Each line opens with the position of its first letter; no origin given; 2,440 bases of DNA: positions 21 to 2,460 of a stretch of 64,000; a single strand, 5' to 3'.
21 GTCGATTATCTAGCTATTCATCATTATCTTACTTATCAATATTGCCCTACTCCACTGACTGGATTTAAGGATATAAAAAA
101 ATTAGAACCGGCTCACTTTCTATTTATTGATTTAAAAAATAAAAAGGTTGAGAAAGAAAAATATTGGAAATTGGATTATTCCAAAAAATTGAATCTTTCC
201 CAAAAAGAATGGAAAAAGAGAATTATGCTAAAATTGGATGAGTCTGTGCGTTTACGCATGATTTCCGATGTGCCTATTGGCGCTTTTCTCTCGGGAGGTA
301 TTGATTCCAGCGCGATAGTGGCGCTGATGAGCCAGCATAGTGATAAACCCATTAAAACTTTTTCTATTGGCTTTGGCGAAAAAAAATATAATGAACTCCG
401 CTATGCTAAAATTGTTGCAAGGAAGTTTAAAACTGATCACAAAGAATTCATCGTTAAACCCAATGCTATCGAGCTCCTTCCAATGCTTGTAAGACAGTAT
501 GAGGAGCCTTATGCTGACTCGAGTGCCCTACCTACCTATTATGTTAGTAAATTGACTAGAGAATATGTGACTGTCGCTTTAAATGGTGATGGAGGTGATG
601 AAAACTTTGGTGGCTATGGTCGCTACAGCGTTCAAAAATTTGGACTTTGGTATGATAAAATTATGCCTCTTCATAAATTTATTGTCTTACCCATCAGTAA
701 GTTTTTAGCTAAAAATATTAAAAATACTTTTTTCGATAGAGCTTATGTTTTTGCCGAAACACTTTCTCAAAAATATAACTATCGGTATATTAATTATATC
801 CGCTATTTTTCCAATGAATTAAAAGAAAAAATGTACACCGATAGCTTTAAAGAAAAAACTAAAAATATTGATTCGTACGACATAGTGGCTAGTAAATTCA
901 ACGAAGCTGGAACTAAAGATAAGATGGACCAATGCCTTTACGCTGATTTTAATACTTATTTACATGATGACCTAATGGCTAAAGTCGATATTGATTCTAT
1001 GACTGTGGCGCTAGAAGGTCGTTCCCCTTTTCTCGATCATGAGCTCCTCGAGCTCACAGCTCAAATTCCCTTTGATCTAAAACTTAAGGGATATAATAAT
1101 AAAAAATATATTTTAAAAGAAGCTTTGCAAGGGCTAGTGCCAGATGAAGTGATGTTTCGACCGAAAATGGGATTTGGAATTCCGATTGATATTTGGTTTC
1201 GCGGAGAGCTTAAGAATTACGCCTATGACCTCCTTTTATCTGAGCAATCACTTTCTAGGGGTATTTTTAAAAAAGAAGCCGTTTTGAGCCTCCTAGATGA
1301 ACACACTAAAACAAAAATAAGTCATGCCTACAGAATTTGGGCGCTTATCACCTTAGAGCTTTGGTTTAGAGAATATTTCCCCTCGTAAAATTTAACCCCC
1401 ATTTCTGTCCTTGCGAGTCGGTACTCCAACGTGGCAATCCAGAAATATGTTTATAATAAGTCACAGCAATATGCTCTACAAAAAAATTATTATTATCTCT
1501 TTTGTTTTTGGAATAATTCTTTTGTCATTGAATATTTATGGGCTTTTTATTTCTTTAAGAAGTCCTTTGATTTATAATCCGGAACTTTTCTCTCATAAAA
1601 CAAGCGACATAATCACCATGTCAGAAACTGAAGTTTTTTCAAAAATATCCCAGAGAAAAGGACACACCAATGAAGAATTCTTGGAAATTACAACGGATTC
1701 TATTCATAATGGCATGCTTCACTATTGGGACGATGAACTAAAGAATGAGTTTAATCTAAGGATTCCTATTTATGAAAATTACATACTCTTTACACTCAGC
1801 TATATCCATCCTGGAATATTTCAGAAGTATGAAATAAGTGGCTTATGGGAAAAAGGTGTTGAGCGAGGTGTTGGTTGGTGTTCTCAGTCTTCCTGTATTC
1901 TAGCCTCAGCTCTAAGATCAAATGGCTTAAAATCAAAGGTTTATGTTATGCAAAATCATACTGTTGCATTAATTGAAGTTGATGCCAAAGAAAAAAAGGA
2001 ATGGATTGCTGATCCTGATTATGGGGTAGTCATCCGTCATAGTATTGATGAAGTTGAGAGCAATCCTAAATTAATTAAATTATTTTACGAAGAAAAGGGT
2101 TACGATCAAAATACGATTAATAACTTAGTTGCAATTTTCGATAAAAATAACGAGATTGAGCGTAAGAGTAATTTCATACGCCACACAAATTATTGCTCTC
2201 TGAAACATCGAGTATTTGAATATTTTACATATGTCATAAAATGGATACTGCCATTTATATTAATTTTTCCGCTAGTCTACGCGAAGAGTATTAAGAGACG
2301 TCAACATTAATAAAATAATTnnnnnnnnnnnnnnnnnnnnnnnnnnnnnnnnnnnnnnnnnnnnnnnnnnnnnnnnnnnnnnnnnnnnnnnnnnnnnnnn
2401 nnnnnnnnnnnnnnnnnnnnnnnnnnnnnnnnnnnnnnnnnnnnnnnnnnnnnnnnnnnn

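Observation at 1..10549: Nonulosonic-acid (sialic/legionaminic-type) glycan locus with three methyltransferases in a likely reduced-genome bacterium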

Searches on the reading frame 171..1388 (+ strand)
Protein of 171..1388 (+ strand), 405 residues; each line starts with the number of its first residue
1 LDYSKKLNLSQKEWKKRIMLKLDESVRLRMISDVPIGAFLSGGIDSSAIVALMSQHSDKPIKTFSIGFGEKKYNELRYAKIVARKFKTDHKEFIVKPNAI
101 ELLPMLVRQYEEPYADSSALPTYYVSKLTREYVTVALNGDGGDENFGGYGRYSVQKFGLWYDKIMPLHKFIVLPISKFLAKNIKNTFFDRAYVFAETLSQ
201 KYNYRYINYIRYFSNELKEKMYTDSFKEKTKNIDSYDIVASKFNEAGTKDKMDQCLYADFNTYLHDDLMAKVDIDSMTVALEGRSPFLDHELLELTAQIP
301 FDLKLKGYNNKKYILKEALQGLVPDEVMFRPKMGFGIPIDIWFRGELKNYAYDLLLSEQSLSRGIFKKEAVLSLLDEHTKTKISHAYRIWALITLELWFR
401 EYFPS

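Call 4: search_protein_families(library=pfam, proteins=[window:171-1388:+], max_evalue=0.01)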
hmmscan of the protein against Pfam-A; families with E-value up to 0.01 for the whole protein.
window:171-1388:+ (405 aa): 2 families
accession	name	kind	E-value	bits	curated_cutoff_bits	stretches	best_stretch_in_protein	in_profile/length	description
PF00733.27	Asn_synthase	-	6.7e-99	332.3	21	1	21-400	5-354/354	Asparagine synthase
PF06508.19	QueC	-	3.2e-05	24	22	1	39-96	5-61/210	Queuosine biosynthesis protein QueC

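Call 5: search_protein_families(library=ncbifam, proteins=[window:171-1388:+], max_evalue=0.01)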
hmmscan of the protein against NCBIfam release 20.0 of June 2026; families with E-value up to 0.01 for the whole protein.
window:171-1388:+ (405 aa): 7 families
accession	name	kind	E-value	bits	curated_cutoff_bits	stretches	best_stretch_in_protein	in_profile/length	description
TIGR03108.1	eps_aminotran_1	hypoth_equivalog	3.4e-106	356.4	816.9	1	2-400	227-626/628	XrtA/PEP-CTERM system amidotransferase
TIGR01536.1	asn_synth_AEB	equivalog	2.4e-68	231.4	267.1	1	8-335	227-517/517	asparagine synthase (glutamine-hydrolyzing)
TIGR03104.1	trio_amidotrans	equivalog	3.1e-68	230.4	570.1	1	7-400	234-587/589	N-acetylglutaminylglutamine amidotransferase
NF006949.0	PRK09431.1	equivalog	1.5e-36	126.1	499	2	11-150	205-359/554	asparagine synthase B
NF033535.1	lass_lactam_cya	exception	2.2e-20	72.8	525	2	11-145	234-375/668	lasso peptide isopeptide bond-forming cyclase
NF033561.1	macrolact_Ik_Al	subfamily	3.5e-11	42.4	300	1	11-144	189-329/561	albusnodin/ikarugamycin family macrolactam cyclase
TIGR00364.1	TIGR00364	equivalog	0.0001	21.9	150.3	1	39-94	4-56/201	7-cyano-7-deazaguanine synthase QueC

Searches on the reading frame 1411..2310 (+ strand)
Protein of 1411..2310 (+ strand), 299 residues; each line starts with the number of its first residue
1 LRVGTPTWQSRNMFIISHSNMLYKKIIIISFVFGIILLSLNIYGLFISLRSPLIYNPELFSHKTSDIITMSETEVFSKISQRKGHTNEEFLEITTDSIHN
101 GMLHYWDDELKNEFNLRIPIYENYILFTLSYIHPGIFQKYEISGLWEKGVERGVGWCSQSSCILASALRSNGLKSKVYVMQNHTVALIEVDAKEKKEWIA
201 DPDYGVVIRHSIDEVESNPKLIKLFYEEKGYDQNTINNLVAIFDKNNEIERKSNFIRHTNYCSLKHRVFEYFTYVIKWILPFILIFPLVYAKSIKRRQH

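Call 4: search_protein_families(library=pfam, proteins=[window:1411-2310:+], max_evalue=0.01)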
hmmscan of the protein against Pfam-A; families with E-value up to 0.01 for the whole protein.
window:1411-2310:+ (299 aa): 0 families

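Call 5: search_protein_families(library=ncbifam, proteins=[window:1411-2310:+], max_evalue=0.01)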
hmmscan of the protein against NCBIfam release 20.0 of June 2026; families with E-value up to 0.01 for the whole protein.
window:1411-2310:+ (299 aa): 0 families

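Call 12: find_encoding_contigs(protein=window:1471-2310:+, flank=10000, max_places=6)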
Protein window:1471-2310:+ (279 aa): no gene with exactly this product is on record in the collection.

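Call 75: search_protein_families(library=ncbifam, proteins=[window:1471-2310:+], max_evalue=0.1)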
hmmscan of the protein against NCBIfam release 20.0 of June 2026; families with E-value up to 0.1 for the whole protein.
window:1471-2310:+ (279 aa): 0 families

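Call 79: search_protein_families(library=pfam, proteins=[window:1471-2310:+], max_evalue=10)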
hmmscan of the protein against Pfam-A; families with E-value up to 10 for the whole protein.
window:1471-2310:+ (279 aa): 1 family
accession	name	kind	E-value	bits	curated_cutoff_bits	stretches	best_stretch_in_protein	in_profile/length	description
PF03911.21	Sec61_beta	-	0.099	13.2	27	1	5-24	22-41/41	Sec61beta family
